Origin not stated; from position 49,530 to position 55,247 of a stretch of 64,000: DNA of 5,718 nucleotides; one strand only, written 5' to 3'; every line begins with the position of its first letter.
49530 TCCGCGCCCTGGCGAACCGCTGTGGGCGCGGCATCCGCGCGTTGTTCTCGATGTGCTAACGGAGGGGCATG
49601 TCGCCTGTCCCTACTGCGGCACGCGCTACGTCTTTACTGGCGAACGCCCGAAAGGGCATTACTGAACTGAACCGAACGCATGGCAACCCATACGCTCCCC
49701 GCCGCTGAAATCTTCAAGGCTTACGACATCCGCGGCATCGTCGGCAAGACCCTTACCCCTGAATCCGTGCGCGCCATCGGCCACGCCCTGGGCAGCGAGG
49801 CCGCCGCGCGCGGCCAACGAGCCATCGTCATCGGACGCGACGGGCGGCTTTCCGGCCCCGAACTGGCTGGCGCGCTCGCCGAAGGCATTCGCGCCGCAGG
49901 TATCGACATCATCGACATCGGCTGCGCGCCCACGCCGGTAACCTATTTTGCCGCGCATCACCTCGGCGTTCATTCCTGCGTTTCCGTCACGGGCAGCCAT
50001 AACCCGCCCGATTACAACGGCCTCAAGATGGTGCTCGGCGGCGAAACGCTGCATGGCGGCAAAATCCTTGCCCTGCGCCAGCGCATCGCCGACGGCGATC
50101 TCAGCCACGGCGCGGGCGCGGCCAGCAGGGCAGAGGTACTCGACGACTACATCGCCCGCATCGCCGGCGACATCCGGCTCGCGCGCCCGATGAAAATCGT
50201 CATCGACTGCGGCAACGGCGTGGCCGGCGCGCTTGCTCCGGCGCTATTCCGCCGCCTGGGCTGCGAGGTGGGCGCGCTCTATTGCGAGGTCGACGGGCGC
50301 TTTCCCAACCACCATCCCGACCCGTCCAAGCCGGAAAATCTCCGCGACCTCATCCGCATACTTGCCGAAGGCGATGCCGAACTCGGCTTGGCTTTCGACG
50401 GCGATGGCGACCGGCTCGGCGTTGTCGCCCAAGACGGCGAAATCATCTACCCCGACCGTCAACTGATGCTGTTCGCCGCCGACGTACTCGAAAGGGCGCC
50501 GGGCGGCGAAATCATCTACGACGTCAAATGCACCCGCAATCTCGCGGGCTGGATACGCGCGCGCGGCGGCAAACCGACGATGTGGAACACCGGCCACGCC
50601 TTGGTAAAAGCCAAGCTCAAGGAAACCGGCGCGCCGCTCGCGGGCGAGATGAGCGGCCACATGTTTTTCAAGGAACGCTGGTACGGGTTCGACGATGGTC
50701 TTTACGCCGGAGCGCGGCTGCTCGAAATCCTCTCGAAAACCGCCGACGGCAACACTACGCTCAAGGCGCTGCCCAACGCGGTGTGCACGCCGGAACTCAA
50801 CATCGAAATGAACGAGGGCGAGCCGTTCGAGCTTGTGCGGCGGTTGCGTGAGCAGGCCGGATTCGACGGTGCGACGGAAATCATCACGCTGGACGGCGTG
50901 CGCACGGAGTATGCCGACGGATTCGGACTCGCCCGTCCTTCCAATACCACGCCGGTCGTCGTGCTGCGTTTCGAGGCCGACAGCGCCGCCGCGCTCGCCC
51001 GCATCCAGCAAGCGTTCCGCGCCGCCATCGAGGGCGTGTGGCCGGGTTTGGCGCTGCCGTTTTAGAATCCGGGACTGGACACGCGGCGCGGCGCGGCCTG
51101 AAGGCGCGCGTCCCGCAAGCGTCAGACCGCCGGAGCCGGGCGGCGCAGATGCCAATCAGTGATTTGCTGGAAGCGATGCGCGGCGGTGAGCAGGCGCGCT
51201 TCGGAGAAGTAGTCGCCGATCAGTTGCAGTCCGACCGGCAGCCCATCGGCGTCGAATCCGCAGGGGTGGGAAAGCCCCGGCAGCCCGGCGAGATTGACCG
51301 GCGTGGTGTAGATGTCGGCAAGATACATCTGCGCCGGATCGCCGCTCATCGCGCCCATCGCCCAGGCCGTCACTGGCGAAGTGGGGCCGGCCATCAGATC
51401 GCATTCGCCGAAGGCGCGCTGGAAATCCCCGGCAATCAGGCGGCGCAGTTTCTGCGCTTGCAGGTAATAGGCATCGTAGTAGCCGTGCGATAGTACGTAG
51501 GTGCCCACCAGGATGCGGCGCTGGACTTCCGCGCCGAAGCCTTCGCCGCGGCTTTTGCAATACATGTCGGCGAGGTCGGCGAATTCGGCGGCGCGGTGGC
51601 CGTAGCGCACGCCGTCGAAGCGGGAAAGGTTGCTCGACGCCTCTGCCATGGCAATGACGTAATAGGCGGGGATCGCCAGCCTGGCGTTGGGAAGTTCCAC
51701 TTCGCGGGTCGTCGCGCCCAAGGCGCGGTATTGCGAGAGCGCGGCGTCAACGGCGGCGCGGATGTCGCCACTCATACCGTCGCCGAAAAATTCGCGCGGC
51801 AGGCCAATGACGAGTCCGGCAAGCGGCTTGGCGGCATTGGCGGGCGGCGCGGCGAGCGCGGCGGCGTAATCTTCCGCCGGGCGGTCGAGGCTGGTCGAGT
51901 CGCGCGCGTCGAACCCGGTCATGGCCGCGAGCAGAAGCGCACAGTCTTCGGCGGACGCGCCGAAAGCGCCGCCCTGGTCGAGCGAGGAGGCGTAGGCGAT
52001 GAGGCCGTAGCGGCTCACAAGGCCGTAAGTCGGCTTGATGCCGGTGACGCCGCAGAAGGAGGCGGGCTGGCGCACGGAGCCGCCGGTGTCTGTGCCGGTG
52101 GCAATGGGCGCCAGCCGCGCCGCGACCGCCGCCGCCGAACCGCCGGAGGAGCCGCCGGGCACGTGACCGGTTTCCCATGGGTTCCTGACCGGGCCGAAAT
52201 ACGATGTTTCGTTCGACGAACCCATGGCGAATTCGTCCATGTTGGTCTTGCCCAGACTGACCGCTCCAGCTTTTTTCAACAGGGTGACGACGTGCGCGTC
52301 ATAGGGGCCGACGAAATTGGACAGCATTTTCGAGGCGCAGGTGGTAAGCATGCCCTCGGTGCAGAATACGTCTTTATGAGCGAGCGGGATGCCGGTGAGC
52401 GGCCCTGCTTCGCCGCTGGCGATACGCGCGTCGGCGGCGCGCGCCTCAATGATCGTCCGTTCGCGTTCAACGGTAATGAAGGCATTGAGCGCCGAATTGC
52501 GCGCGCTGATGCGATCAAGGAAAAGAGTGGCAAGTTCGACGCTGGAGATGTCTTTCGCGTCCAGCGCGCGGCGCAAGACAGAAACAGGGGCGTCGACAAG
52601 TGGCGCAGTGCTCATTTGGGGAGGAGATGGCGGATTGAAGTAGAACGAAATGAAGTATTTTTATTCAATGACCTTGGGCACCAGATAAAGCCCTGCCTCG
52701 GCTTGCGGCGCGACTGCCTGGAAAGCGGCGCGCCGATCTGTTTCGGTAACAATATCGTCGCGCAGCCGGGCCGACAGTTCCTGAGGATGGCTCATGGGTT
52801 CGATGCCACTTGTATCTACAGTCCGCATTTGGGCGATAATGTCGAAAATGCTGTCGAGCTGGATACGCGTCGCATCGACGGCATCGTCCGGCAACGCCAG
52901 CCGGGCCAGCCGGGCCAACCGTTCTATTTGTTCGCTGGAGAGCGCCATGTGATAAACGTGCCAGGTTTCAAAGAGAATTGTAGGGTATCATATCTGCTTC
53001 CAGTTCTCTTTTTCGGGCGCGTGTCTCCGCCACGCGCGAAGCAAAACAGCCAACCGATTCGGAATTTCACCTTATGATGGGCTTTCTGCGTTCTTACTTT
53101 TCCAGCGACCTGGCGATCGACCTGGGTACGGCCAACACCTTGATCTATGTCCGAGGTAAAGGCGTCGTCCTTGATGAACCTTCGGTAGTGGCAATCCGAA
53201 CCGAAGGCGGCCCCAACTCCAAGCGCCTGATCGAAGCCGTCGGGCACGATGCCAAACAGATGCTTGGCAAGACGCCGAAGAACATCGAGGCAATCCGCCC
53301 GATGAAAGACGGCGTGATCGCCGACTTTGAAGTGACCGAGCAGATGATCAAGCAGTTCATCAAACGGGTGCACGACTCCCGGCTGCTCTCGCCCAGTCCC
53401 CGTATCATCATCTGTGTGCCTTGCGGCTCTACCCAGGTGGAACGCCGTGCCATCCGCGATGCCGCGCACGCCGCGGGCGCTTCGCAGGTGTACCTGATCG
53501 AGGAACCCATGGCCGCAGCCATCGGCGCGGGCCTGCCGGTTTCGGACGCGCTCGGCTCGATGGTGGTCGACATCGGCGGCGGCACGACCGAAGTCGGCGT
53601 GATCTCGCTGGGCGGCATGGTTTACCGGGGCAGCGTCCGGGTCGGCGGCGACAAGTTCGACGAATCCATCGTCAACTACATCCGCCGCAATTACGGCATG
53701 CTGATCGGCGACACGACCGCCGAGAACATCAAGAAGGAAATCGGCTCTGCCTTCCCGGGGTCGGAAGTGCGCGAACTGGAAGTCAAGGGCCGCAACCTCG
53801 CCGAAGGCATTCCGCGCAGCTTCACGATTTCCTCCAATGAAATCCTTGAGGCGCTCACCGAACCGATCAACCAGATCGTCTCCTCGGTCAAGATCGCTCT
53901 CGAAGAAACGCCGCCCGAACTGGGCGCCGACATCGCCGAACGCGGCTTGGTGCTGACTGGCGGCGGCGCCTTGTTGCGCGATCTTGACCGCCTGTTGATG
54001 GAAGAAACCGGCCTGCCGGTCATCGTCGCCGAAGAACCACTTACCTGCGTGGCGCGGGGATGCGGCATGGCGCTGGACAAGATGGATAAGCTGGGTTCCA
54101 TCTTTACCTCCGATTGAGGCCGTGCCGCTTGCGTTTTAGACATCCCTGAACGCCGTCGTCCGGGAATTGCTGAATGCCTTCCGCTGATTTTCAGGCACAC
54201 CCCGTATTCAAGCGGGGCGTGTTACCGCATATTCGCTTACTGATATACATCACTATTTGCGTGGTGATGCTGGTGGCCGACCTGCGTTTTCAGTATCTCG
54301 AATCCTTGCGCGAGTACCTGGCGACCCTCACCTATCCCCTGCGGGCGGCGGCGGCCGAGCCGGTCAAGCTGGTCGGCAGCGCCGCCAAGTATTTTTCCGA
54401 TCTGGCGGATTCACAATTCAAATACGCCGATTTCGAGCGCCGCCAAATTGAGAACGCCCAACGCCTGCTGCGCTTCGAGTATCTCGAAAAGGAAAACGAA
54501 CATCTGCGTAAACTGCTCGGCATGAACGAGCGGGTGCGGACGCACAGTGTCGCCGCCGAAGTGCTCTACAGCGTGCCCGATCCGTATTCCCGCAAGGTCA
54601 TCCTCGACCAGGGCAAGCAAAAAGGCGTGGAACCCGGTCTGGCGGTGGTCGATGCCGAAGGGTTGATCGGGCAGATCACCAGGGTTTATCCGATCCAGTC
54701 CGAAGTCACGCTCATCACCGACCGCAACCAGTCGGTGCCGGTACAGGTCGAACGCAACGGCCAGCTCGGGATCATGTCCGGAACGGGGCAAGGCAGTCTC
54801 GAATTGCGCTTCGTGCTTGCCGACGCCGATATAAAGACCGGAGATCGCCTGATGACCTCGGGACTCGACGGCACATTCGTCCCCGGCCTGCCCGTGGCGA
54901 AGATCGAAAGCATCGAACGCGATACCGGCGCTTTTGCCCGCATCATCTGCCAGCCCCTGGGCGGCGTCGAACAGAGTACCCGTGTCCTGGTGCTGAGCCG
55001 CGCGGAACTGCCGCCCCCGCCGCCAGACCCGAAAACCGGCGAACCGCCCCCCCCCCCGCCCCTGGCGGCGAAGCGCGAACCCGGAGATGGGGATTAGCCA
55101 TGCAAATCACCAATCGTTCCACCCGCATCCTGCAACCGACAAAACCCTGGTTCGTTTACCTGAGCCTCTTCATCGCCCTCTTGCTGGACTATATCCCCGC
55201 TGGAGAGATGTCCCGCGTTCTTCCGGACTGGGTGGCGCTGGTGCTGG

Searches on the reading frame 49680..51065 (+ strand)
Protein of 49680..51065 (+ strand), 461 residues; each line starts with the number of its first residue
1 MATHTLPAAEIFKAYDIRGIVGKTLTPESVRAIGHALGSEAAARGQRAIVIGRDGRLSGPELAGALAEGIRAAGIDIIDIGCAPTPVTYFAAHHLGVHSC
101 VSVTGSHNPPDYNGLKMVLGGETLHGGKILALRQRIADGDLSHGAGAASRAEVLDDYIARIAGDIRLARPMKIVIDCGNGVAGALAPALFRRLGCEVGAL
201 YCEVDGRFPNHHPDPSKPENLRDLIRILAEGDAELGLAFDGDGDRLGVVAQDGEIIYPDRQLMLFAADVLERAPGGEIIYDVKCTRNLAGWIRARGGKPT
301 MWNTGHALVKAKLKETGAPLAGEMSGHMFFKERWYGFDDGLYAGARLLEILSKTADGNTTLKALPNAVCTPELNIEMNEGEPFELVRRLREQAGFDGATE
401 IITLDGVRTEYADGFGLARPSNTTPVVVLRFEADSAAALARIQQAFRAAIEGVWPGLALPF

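Call 73: search_protein_families(library=pfam, proteins=[window:49680-51065:+], max_evalue=0.00001)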
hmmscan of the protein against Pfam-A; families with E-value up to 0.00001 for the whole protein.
window:49680-51065:+ (461 aa): 4 families
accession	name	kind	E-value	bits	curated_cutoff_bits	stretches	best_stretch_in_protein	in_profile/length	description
PF02878.22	PGM_PMM_I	-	1.5e-34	119.1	22.5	1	10-123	2-118/138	Phosphoglucomutase/phosphomannomutase, alpha/beta/alpha domain I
PF02879.22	PGM_PMM_II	-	5.5e-27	94.7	29.3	1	156-253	2-103/103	Phosphoglucomutase/phosphomannomutase, alpha/beta/alpha domain II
PF02880.22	PGM_PMM_III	-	1.8e-20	73.6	20.7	1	258-355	2-101/115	Phosphoglucomutase/phosphomannomutase, alpha/beta/alpha domain III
PF00408.26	PGM_PMM_IV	-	1.4e-12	47.9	23.1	1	372-448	1-67/68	Phosphoglucomutase/phosphomannomutase, C-terminal domain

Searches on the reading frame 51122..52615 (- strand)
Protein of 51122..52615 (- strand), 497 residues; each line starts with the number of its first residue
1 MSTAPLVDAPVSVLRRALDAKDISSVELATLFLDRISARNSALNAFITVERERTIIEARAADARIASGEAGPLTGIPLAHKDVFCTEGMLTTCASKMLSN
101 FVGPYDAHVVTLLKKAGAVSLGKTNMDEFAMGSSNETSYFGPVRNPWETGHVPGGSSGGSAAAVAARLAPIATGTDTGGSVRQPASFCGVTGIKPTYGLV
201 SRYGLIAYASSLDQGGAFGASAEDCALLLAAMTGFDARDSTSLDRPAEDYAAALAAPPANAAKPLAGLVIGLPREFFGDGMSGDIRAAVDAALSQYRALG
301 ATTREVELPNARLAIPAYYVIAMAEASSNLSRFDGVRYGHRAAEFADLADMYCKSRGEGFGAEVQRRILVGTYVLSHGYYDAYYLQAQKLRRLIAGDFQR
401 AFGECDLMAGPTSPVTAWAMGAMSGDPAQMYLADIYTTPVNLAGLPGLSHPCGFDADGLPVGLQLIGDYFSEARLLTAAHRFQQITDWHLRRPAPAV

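Call 73: search_protein_families(library=pfam, proteins=[window:51122-52615:-], max_evalue=0.00001)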
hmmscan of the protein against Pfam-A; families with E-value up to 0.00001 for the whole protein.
window:51122-52615:- (497 aa): 1 family
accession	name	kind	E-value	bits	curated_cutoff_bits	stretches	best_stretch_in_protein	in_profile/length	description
PF01425.27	Amidase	-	7.3e-147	490.4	27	1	28-476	2-445/445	Amidase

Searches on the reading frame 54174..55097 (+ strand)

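Call 73: search_protein_families(library=pfam, proteins=[window:54174-55097:+], max_evalue=0.00001)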
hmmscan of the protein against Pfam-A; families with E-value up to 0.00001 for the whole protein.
window:54174-55097:+ (307 aa): 1 family
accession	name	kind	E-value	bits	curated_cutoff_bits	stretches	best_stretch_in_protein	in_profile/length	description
PF04085.20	MreC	-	1.3e-40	139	28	1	130-274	1-146/147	Rod shape-determining protein MreC, barrel core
